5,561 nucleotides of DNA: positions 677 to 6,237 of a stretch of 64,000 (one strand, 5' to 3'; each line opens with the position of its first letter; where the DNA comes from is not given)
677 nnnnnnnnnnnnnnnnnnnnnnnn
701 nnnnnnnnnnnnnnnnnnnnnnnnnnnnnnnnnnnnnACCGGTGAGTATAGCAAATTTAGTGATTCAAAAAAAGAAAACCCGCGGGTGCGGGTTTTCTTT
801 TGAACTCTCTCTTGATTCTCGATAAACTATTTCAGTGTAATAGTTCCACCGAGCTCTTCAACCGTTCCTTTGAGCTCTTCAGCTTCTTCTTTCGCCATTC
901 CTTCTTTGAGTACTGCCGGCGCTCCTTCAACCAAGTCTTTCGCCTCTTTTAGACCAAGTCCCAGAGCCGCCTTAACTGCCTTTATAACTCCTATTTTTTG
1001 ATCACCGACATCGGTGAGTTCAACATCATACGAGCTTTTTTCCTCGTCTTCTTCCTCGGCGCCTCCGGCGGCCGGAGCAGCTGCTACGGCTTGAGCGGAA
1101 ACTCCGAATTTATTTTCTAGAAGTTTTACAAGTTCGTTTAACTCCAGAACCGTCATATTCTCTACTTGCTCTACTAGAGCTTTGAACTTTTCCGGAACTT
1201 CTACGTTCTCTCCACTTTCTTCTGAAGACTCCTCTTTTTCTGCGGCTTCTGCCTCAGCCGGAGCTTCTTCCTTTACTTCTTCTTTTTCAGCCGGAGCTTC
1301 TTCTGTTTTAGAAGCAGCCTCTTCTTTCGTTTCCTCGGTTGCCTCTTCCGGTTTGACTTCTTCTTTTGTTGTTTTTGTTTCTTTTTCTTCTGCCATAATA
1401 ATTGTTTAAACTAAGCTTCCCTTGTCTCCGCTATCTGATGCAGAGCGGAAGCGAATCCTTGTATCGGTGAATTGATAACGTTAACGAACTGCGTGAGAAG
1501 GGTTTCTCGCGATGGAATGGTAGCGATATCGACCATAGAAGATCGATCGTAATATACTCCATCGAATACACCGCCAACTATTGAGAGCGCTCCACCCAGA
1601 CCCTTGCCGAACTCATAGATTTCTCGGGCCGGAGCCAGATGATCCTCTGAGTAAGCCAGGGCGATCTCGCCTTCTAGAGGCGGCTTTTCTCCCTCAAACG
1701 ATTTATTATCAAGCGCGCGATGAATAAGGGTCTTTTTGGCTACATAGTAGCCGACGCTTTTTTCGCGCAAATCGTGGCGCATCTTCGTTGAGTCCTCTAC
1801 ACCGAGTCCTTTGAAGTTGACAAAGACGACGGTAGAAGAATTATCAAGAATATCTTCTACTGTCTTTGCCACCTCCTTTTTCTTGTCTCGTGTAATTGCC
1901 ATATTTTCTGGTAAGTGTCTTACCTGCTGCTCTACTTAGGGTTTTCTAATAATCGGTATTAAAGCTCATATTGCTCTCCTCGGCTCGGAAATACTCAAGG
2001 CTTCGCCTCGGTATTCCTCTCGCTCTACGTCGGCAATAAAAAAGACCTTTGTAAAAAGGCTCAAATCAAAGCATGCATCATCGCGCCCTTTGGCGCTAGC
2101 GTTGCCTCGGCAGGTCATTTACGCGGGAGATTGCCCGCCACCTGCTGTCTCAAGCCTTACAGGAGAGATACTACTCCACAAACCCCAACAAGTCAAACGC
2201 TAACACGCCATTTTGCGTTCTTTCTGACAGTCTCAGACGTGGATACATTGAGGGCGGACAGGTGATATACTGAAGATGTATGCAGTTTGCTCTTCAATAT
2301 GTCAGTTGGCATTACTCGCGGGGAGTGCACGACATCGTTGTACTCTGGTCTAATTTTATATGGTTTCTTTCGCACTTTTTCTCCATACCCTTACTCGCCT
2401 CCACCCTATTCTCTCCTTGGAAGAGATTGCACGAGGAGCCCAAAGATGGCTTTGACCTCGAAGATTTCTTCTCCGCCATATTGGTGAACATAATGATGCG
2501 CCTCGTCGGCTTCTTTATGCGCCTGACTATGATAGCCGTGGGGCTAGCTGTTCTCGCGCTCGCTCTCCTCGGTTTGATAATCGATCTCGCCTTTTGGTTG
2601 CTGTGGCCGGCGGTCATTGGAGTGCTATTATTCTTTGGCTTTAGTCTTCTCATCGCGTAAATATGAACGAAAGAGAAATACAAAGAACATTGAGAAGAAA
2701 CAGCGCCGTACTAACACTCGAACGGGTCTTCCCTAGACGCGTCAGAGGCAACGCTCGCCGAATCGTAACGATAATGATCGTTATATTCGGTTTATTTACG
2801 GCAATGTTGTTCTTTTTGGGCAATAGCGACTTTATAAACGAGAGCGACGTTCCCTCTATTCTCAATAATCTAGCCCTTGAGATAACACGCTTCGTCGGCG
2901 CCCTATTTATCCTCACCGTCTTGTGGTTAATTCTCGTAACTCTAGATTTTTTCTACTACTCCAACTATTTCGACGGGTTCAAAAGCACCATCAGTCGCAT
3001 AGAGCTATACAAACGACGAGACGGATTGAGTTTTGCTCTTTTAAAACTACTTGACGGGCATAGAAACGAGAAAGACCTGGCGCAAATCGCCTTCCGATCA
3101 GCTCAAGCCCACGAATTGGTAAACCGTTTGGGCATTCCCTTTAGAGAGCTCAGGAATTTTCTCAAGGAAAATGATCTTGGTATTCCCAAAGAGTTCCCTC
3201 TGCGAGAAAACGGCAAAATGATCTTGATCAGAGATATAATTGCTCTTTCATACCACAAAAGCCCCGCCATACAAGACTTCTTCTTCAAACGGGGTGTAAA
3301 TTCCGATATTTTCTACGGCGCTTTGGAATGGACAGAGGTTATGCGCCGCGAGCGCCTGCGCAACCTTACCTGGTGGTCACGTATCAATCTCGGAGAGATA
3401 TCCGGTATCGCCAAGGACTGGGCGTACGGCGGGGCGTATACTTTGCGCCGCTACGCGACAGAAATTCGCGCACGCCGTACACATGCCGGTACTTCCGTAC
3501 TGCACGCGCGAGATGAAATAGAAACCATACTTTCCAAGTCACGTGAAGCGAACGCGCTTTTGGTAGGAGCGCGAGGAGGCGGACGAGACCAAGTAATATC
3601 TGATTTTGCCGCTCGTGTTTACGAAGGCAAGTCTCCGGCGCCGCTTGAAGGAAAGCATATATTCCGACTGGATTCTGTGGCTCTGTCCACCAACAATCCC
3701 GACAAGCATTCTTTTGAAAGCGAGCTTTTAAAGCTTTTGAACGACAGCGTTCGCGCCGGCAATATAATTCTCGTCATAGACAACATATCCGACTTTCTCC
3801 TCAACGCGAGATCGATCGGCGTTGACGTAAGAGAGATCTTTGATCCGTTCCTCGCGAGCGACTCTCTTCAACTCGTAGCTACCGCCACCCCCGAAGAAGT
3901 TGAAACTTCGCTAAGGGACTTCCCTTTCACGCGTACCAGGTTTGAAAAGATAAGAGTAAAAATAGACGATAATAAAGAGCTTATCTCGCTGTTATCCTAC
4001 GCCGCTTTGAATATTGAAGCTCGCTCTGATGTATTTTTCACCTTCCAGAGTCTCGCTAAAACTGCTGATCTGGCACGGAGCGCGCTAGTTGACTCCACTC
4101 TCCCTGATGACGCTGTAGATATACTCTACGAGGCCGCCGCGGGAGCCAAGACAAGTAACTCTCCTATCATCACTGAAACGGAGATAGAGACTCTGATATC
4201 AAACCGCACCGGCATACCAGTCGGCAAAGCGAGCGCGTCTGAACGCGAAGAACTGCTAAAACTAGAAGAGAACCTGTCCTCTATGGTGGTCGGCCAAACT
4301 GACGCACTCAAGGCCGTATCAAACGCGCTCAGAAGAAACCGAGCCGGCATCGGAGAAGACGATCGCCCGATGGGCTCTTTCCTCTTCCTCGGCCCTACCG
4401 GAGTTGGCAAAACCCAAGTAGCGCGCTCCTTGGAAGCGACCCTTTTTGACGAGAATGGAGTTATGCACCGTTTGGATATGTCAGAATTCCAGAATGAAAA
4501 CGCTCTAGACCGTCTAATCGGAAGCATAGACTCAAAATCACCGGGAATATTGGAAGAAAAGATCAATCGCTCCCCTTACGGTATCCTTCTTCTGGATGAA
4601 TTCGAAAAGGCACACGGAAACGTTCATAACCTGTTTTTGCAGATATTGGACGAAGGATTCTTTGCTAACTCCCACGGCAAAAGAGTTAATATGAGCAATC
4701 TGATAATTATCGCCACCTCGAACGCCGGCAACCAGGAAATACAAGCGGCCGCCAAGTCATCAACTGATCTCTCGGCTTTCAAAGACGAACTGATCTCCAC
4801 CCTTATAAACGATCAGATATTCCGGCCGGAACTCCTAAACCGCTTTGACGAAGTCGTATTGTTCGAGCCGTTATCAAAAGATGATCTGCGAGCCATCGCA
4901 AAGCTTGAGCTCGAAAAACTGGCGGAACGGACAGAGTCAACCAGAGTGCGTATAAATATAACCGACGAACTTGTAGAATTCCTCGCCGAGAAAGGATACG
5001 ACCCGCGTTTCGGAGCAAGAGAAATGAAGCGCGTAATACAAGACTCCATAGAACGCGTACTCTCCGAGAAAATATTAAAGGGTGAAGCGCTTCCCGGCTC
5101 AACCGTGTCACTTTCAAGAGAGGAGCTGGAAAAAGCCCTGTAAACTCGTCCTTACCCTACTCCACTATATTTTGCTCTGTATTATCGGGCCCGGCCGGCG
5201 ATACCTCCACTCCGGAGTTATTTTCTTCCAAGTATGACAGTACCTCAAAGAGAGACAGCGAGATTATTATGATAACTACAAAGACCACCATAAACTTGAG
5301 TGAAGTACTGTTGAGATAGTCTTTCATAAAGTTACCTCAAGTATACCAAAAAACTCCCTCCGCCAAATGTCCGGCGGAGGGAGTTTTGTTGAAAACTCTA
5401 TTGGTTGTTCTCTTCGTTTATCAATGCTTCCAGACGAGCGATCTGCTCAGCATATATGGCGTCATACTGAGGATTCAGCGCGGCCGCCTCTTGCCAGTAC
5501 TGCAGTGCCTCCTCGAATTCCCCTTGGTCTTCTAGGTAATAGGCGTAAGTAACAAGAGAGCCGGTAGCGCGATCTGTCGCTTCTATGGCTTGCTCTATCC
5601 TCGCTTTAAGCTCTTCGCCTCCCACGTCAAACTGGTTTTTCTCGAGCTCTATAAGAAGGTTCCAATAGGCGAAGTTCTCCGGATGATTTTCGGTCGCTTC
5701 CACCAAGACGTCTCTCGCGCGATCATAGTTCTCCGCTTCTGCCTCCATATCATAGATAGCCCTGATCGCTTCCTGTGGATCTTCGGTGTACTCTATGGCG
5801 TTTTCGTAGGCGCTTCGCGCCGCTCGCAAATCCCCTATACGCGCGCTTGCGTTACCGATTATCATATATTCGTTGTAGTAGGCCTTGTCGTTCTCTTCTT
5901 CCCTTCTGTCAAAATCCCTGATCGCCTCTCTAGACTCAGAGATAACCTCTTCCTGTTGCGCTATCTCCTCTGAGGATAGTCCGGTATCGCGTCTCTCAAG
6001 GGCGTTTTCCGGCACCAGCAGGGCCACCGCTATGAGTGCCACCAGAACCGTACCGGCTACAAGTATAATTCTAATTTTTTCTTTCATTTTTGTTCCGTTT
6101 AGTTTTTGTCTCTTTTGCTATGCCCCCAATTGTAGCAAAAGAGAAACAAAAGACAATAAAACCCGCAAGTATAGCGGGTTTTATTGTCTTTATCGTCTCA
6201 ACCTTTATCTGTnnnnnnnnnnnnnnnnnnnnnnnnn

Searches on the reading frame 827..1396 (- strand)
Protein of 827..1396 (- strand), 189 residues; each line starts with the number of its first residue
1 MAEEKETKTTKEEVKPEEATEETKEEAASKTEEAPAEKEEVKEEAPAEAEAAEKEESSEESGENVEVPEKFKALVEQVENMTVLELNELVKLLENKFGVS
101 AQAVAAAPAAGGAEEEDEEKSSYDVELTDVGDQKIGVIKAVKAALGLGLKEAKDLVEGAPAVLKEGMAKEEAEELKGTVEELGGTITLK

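Call 17: search_protein_families(library=pfam, proteins=[window:827-1396:-], max_evalue=0.001)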
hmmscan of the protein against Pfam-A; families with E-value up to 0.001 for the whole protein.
window:827-1396:- (189 aa): 2 families
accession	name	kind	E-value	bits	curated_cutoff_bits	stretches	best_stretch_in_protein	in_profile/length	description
PF00542.24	Ribosomal_L12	-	2.4e-25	89.1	25.9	1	123-189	1-67/67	Ribosomal protein L7/L12 C-terminal domain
PF16320.10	Ribosomal_L12_N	-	5.1e-16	58.6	25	1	72-113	3-45/48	Ribosomal protein L7/L12 dimerisation domain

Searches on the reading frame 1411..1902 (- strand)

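Call 17: search_protein_families(library=pfam, proteins=[window:1411-1902:-], max_evalue=0.001)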
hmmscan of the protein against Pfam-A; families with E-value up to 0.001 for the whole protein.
window:1411-1902:- (163 aa): 1 family
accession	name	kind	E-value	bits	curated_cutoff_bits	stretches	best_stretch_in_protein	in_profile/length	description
PF00466.25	Ribosomal_L10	-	1.4e-19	70.5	22.8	1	4-98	2-98/100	Ribosomal protein L10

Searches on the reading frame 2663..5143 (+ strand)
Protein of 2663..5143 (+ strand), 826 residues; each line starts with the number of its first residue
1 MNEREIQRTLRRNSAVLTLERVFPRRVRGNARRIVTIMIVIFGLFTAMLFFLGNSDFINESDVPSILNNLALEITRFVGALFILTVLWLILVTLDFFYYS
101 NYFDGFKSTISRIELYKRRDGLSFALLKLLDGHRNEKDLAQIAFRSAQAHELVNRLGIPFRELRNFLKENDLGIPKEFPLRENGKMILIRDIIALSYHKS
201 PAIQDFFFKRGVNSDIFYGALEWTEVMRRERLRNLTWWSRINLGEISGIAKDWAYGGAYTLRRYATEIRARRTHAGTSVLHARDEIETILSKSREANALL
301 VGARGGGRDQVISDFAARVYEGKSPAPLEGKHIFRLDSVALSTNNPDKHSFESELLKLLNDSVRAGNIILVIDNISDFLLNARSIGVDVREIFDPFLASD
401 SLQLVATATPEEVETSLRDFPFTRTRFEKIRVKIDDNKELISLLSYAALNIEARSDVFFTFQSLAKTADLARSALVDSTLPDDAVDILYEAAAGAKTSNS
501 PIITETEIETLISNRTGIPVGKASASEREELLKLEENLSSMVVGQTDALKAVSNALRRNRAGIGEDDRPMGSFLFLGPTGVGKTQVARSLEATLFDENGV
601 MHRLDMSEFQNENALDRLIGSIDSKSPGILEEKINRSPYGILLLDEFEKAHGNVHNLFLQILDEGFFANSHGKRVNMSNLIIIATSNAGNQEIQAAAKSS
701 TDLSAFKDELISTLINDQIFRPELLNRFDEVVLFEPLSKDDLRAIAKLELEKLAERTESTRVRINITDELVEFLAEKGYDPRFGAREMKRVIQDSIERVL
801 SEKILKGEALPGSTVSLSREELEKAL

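Call 15: find_encoding_contigs(protein=window:2663-5143:+, flank=10000, max_places=6)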
Protein window:2663-5143:+ (826 aa): no gene with exactly this product is on record in the collection.

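Call 17: search_protein_families(library=pfam, proteins=[window:2663-5143:+], max_evalue=0.001)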
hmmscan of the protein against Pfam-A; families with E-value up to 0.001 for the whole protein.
window:2663-5143:+ (826 aa): 5 families
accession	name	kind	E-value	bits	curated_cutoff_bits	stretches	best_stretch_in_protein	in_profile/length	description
PF07724.20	AAA_2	-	1.9e-41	142.3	27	1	568-731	1-166/166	AAA domain (Cdc48 subfamily)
PF10431.15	ClpB_D2-small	-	2.6e-24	85.5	21.9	1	737-816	1-80/81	C-terminal, D2-small domain, of ClpB protein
PF07728.20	AAA_5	-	3.9e-10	40.3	22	1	573-692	2-130/139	AAA domain (dynein-related subfamily)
PF00004.35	AAA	-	1.7e-09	38.7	21.2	1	574-696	2-117/131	ATPase family associated with various cellular activities (AAA)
PF00158.32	Sigma54_activat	-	9.2e-06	25.9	20.2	1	572-695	24-150/168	Sigma-54 interaction domain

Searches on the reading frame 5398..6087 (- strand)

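Call 17: search_protein_families(library=pfam, proteins=[window:5398-6087:-], max_evalue=0.001)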
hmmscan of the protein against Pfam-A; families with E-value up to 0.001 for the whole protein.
window:5398-6087:- (229 aa): 7 families
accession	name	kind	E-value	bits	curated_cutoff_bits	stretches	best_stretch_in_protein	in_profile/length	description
PF13428.12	TPR_14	-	2.3e-10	40.6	23.5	1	178-214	4-40/44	Tetratricopeptide repeat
PF07719.23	TPR_2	-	6.3e-09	35.7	27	1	180-208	6-34/34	Tetratricopeptide repeat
PF13432.12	TPR_16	-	3.3e-06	27.9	32.7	0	117-148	9-40/65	Tetratricopeptide repeat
PF23914.1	TPR_CcmH_CycH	-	1.5e-05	25.3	42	0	72-145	51-127/158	Cytochrome c-type biogenesis protein H TPR domain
PF14559.12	TPR_19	-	3.3e-05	24.6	25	1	85-145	5-65/68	Tetratricopeptide repeat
PF13181.12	TPR_8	-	3.8e-05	24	25.7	0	74-103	4-33/34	Tetratricopeptide repeat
PF00515.34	TPR_1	-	9.1e-05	22.6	27.8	1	185-208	11-34/34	Tetratricopeptide repeat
